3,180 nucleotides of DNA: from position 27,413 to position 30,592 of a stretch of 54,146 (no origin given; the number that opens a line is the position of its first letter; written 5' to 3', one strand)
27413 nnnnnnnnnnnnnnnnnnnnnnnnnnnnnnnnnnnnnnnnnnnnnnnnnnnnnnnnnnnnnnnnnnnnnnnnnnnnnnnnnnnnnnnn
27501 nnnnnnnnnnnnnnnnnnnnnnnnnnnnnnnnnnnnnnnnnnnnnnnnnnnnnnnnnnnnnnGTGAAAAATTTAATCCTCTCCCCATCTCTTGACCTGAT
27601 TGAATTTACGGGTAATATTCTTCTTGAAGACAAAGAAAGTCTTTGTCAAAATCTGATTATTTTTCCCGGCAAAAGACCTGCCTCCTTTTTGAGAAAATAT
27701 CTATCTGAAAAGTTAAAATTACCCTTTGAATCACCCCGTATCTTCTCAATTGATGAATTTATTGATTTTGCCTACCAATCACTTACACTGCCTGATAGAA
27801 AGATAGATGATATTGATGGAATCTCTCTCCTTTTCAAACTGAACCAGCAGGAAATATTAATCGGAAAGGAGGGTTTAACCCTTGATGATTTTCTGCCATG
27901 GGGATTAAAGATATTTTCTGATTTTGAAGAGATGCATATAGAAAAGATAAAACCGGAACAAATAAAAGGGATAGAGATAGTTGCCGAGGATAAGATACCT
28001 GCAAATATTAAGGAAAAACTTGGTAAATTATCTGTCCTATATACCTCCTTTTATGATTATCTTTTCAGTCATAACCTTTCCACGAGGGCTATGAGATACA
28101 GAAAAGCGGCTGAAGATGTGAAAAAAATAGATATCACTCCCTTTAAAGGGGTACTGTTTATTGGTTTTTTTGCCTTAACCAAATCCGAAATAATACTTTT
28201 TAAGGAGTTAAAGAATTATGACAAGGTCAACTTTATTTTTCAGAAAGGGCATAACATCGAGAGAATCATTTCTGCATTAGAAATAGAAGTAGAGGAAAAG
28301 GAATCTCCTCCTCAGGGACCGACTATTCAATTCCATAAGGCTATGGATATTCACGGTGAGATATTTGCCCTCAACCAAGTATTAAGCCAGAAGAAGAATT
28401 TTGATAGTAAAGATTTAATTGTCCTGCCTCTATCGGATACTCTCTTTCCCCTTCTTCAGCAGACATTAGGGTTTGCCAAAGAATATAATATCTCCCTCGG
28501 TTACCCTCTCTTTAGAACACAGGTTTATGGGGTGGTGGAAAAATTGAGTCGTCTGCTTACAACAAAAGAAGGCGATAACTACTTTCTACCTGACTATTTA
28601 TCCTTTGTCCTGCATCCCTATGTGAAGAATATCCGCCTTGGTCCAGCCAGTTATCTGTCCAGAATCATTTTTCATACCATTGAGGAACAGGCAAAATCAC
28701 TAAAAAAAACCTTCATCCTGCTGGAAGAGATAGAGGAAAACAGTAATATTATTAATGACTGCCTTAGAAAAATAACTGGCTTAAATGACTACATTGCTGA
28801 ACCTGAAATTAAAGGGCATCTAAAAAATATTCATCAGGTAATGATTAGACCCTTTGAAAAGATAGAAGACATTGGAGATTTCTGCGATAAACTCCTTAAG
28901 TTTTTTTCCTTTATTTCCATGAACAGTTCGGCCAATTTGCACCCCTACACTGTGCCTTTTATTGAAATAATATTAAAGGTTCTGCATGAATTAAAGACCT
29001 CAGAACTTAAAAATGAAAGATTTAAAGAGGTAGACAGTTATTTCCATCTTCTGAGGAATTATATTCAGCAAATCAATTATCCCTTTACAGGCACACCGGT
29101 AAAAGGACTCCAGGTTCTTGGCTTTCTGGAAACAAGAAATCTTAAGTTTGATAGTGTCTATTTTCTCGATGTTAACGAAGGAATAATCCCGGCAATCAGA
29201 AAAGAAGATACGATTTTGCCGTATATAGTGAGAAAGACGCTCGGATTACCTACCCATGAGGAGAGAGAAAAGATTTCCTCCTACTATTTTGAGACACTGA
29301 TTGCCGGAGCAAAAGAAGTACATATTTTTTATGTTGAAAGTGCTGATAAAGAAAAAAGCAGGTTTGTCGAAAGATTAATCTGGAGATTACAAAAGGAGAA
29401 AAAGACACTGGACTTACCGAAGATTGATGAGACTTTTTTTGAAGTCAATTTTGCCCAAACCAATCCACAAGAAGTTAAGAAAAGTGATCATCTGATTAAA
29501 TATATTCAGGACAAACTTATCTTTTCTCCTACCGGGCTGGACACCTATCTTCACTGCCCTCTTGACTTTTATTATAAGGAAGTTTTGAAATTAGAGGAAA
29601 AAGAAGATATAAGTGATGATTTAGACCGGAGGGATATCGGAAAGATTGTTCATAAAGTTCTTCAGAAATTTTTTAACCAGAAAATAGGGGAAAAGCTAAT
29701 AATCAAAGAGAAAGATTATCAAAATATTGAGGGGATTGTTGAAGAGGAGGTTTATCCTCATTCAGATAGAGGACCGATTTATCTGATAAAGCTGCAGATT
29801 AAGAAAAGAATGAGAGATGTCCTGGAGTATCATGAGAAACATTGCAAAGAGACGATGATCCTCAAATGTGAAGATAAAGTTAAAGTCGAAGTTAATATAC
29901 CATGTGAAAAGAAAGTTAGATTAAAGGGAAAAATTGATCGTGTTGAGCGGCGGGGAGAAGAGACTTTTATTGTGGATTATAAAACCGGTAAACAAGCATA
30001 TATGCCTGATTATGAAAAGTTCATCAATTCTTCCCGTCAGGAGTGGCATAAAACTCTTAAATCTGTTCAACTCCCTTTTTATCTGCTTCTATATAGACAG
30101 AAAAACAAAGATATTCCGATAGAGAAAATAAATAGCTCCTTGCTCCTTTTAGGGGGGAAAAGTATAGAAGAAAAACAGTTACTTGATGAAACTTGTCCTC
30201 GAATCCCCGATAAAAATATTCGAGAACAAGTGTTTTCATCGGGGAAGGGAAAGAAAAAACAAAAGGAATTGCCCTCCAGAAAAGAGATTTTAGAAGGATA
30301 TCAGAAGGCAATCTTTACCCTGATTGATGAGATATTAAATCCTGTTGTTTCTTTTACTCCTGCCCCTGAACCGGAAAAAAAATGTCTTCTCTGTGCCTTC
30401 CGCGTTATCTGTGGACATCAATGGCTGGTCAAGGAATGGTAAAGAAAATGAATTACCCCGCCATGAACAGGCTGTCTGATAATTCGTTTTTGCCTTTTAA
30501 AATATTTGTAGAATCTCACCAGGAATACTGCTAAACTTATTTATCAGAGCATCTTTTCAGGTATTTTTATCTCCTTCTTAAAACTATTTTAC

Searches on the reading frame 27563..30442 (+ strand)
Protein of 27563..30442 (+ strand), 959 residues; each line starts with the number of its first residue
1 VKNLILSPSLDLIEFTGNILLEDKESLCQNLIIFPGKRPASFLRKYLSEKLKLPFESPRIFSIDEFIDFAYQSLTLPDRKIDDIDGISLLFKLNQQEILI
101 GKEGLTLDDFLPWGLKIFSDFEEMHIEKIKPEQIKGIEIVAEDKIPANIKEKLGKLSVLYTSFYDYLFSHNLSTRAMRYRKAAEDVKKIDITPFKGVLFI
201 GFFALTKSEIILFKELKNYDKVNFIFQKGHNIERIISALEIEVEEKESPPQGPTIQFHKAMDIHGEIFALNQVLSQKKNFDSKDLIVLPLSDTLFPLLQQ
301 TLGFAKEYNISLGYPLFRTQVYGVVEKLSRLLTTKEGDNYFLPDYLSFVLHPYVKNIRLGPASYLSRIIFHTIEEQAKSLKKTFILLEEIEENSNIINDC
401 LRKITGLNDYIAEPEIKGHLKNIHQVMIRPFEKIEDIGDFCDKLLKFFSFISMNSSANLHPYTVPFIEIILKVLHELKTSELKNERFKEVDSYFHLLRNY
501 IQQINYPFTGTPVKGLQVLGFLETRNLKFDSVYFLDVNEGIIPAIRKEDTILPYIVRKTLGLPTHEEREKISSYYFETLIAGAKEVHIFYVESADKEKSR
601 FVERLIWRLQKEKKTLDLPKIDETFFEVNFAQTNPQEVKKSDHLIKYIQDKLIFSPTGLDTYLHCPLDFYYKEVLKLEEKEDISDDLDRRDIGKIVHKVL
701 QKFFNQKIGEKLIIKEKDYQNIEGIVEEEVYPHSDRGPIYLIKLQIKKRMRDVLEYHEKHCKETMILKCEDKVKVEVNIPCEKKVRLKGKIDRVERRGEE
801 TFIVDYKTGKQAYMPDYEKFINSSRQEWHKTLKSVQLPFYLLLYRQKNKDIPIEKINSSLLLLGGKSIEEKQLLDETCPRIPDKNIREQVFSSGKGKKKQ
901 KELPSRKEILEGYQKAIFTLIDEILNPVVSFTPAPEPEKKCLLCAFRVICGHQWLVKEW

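Call 47: search_protein_families(library=pfam, proteins=[window:27563-30442:+], max_evalue=0.0001)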
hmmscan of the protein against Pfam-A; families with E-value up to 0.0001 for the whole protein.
window:27563-30442:+ (959 aa): 1 family
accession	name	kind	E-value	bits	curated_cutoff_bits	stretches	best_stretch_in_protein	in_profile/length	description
PF12705.13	PDDEXK_1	-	3.9e-37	128.9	22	1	654-950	2-246/247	PD-(D/E)XK nuclease superfamily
